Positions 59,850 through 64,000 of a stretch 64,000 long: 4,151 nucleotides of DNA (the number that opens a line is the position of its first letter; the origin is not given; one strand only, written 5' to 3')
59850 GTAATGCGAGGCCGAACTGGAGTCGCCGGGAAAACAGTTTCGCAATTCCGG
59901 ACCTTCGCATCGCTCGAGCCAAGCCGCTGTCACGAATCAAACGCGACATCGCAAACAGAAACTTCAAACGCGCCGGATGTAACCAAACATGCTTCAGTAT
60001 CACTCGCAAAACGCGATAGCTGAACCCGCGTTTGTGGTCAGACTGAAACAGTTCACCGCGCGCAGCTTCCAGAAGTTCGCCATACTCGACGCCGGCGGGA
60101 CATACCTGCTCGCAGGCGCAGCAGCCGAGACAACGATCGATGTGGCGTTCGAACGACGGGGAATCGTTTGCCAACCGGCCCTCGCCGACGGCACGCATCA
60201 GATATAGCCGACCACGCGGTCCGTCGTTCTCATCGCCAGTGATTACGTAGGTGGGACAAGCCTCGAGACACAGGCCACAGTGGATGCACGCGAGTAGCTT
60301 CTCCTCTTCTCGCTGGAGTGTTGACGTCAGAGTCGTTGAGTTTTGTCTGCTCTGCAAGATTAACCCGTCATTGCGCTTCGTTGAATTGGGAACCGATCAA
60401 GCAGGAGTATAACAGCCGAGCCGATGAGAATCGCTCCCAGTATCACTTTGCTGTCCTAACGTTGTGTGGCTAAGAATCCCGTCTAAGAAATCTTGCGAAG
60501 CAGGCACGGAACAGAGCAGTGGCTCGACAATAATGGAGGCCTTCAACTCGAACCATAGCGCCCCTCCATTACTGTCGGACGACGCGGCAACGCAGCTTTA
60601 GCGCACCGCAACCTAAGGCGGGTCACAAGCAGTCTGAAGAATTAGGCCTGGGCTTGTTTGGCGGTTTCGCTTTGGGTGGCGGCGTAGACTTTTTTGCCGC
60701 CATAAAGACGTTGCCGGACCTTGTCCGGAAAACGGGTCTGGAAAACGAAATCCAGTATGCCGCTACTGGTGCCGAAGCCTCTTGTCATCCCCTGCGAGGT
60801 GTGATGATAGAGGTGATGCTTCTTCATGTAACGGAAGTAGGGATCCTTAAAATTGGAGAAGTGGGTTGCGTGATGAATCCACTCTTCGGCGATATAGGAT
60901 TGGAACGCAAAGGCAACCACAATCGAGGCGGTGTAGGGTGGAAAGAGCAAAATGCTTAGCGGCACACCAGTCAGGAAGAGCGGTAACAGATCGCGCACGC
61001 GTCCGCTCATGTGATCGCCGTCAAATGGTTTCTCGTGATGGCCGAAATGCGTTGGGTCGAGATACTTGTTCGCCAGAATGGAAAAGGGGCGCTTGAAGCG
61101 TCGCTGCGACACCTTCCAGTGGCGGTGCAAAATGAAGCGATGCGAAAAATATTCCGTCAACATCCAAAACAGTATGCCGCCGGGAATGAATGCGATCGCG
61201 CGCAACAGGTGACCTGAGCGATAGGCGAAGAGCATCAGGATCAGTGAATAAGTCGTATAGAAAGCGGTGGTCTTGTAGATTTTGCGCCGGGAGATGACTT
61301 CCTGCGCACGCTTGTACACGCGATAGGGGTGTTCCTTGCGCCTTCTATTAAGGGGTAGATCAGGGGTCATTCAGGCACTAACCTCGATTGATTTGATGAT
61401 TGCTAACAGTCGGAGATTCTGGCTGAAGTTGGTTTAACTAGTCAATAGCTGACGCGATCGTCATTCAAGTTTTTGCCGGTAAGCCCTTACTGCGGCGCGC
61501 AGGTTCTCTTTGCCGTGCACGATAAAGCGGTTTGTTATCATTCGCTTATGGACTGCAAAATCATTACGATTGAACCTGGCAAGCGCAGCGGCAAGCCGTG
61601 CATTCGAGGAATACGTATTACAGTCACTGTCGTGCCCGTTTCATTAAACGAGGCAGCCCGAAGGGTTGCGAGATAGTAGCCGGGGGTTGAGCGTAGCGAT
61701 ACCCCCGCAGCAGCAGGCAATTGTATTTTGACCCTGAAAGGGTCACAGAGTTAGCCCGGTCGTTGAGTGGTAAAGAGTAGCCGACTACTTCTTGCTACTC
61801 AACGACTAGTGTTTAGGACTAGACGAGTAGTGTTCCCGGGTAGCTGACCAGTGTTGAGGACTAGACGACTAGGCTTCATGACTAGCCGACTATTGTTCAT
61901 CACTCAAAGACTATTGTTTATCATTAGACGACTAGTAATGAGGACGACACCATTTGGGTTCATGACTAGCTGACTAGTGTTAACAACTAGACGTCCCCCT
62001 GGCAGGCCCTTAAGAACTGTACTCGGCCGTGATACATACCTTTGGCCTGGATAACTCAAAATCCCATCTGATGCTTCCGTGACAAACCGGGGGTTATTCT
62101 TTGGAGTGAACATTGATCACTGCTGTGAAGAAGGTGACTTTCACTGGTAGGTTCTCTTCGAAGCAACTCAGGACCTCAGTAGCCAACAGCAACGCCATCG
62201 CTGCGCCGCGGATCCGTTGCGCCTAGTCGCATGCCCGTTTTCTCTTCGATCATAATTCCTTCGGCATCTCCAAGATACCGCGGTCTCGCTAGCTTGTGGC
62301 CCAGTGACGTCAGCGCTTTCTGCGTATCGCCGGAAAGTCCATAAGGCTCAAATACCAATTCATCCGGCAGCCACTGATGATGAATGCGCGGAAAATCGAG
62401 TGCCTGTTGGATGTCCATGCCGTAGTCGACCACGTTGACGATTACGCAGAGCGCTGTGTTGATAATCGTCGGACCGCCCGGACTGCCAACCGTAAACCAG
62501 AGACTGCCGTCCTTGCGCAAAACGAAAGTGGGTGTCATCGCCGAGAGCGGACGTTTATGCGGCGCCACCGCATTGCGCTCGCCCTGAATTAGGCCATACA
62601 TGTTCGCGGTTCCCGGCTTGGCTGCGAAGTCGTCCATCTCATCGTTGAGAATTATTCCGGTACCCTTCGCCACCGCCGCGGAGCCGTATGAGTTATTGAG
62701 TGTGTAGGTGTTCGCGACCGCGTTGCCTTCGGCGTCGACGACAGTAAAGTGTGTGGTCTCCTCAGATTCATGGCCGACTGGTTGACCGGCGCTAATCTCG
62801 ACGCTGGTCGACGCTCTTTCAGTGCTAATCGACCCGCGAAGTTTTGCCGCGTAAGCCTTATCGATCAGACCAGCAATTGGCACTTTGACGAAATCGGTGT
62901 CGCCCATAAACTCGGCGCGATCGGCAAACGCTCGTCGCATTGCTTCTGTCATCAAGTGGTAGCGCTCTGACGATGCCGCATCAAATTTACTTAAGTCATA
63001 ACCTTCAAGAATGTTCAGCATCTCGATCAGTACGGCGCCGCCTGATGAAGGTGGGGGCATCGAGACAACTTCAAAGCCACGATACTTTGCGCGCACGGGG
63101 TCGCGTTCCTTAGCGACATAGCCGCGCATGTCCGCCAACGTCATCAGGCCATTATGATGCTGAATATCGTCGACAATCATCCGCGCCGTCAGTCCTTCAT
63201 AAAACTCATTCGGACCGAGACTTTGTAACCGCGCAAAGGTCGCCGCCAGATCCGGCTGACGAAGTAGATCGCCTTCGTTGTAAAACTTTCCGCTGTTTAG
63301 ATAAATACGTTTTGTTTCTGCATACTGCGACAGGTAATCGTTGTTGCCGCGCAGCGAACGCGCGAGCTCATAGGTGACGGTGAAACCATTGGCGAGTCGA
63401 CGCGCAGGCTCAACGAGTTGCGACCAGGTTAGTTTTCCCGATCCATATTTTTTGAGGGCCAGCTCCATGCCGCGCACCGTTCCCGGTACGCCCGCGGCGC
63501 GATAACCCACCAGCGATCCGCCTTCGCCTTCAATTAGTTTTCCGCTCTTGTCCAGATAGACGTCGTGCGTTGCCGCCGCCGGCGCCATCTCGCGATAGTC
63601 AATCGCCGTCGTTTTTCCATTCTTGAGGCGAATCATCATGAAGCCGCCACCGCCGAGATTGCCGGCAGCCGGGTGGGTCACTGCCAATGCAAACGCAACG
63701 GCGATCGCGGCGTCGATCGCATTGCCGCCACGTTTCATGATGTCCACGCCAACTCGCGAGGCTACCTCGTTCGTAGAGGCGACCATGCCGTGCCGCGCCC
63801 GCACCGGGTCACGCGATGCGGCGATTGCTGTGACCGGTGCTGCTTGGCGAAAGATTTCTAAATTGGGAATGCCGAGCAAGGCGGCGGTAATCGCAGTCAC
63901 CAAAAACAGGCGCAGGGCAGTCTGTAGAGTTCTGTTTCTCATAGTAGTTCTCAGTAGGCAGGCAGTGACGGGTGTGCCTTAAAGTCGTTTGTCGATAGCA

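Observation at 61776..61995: Strictly phased 21-bp tandem array (ten full units plus one partial) in the convergent gap between the DUF433 remnant and ggt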

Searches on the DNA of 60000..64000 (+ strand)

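Call 6: search_rna_families(source=window, start=60000, end=64000, threshold=evalue, max_evalue=1)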
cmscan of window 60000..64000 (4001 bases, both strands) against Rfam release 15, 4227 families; matches with E-value up to 1: 0.
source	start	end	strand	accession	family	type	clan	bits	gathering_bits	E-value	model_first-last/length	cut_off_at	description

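Call 34: search_dna_similar(query=window:61776-61995:+, collection=plasmids, mode=distant, max_evalue=1)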
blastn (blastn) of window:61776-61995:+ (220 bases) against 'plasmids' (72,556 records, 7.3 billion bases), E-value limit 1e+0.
Records with a match: 2; places in all: 2; records where one place covers at least 80% of the query: 0.
Best place of each record, by identity: 95-99% 2.
By first word of the organism name: Sinorhizobium 2.
By predicted mobility (MOB-suite, as given by PLSDB): conjugative 2.
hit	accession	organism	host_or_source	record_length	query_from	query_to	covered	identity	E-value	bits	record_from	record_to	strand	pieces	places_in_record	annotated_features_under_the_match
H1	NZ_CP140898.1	Sinorhizobium medicae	Medicago lupulina,whole organism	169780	167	193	12%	96.3%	5e-2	46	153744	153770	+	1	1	otsA: alpha,alpha-trehalose-phosphate synthase (UDP-forming)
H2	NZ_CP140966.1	Sinorhizobium medicae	Medicago lupulina,whole organism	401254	167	193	12%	96.3%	5e-2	46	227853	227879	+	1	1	otsA: alpha,alpha-trehalose-phosphate synthase (UDP-forming)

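Call 35: search_dna_similar(query=window:61776-61995:+, collection=phages, mode=distant, max_evalue=1)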
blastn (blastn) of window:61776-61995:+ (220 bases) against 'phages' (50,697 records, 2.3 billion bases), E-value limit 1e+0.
No match.

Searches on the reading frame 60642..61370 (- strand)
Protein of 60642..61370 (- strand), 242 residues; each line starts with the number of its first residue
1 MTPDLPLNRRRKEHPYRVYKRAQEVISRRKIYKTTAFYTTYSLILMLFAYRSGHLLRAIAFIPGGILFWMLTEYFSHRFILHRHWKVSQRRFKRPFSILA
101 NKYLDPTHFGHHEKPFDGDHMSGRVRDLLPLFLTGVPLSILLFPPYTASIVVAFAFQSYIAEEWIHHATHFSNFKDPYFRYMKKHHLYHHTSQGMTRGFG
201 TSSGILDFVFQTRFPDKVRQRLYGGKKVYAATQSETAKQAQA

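Call 84: search_protein_families(library=pfam, proteins=[window:60642-61370:-], max_evalue=0.01)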
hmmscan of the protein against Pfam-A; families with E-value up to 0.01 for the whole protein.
window:60642-61370:- (242 aa): 1 family
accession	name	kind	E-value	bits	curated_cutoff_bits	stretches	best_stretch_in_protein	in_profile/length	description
PF04116.19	FA_hydroxylase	-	1.3e-10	42.3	31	1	65-212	4-132/132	Fatty acid hydroxylase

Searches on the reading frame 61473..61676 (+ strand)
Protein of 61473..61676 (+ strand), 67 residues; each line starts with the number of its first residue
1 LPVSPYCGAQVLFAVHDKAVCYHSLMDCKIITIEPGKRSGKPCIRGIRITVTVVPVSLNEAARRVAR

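Call 84: search_protein_families(library=pfam, proteins=[window:61473-61676:+], max_evalue=0.01)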
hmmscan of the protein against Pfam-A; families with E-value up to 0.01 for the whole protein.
window:61473-61676:+ (67 aa): 1 family
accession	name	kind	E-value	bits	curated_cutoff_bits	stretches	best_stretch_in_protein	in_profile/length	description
PF04255.20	DUF433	-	2.8e-07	30.7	23.6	1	31-54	1-24/56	Protein of unknown function (DUF433)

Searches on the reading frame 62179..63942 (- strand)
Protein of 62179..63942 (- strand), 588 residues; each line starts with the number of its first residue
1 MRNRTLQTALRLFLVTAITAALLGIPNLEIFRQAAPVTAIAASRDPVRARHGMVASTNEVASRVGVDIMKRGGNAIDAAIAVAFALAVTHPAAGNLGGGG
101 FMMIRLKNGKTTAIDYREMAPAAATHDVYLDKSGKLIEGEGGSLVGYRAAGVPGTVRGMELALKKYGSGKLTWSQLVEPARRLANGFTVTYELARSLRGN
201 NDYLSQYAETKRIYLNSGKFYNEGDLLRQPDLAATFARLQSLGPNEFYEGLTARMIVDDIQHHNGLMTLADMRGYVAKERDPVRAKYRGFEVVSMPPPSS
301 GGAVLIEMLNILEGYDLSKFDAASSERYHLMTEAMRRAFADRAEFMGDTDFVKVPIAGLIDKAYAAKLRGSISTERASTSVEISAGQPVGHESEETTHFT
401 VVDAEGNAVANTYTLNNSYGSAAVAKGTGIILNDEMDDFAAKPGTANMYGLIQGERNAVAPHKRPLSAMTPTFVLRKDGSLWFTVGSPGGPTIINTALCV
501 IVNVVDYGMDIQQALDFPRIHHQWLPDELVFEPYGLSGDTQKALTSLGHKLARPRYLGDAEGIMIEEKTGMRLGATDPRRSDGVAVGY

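Call 11: find_encoding_contigs(protein=window:62179-63942:-, flank=6000, max_places=10)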
Protein window:62179-63942:- (588 aa): 2 contigs read that carry it; 1 place shown.
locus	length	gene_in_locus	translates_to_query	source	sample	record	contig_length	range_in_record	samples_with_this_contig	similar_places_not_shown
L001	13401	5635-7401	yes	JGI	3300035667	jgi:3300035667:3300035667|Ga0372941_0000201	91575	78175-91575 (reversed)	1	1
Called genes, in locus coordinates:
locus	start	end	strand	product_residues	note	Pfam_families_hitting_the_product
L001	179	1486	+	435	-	PF00324:AA_permease, PF13520:AA_permease_2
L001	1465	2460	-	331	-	-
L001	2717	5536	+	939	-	PF01565:FAD_binding_4, PF02913:FAD-oxidase_C, PF01565:FAD_binding_4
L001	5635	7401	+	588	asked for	PF01019:G_glu_transpept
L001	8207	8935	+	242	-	PF04116:FA_hydroxylase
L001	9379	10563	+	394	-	PF02754:CCG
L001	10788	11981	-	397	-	PF01979:Amidohydro_1, PF07969:Amidohydro_3 (weak)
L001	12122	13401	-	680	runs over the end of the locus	PF26745:SPM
